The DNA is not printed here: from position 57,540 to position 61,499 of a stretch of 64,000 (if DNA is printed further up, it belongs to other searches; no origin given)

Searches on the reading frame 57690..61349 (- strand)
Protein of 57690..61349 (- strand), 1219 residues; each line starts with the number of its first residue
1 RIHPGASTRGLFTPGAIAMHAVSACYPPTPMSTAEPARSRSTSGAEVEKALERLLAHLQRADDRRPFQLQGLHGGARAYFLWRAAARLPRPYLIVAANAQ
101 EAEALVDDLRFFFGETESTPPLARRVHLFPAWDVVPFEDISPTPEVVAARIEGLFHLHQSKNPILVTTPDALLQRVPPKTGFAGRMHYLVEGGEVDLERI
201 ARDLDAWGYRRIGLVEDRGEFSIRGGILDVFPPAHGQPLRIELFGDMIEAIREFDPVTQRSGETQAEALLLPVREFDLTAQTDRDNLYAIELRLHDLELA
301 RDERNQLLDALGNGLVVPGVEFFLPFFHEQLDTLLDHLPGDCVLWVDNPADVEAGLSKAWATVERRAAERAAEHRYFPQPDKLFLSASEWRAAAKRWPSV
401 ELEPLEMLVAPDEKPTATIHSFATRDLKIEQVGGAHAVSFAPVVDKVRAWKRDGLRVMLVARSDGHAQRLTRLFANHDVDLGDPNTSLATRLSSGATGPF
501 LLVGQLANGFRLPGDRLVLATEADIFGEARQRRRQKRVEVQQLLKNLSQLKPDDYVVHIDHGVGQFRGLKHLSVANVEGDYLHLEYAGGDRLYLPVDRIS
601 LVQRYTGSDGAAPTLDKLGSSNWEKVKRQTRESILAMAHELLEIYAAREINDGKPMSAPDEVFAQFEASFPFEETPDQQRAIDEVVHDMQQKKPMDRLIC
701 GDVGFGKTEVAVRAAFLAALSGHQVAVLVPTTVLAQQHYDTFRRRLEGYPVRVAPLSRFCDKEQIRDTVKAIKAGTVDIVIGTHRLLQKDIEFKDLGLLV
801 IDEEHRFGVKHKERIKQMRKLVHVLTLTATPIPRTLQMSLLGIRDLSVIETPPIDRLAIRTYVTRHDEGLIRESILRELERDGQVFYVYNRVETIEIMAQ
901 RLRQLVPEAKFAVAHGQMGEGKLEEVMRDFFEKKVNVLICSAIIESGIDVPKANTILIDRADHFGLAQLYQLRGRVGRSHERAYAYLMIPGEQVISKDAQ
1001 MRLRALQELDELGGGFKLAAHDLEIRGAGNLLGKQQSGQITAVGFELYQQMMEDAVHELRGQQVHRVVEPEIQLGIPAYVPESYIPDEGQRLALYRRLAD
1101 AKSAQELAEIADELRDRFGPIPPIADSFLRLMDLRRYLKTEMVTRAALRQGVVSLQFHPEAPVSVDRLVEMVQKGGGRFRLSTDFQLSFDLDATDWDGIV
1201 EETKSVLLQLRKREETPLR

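Call 54: search_protein_families(library=pfam, proteins=[window:57690-61349:-], max_evalue=0.00001)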
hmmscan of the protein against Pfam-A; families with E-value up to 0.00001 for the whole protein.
window:57690-61349:- (1219 aa): 7 families
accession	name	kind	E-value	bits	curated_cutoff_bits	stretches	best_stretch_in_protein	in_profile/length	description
PF00270.35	DEAD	-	5.8e-28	98.2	26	1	675-837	1-165/167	DEAD/DEAH box helicase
PF03461.20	TRCF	-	3e-23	82.4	25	1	1074-1167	1-94/95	TRCF domain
PF17757.6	UvrB_inter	-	4.8e-22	78.3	22.9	1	189-276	3-91/91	UvrB interaction domain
PF02559.22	CarD_TRCF_RID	-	1.1e-20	73.8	23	1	550-605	1-56/57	CarD-like/TRCF RID domain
PF00271.37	Helicase_C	-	7.6e-20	71.7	23.5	1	876-979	10-109/110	Helicase conserved C-terminal domain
PF04851.21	ResIII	-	3.8e-16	59.9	22.5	1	674-831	4-162/164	Type III restriction enzyme, res subunit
PF00176.29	SNF2-rel_dom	-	4.9e-06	26.3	24.9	1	689-837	12-169/290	SNF2-related domain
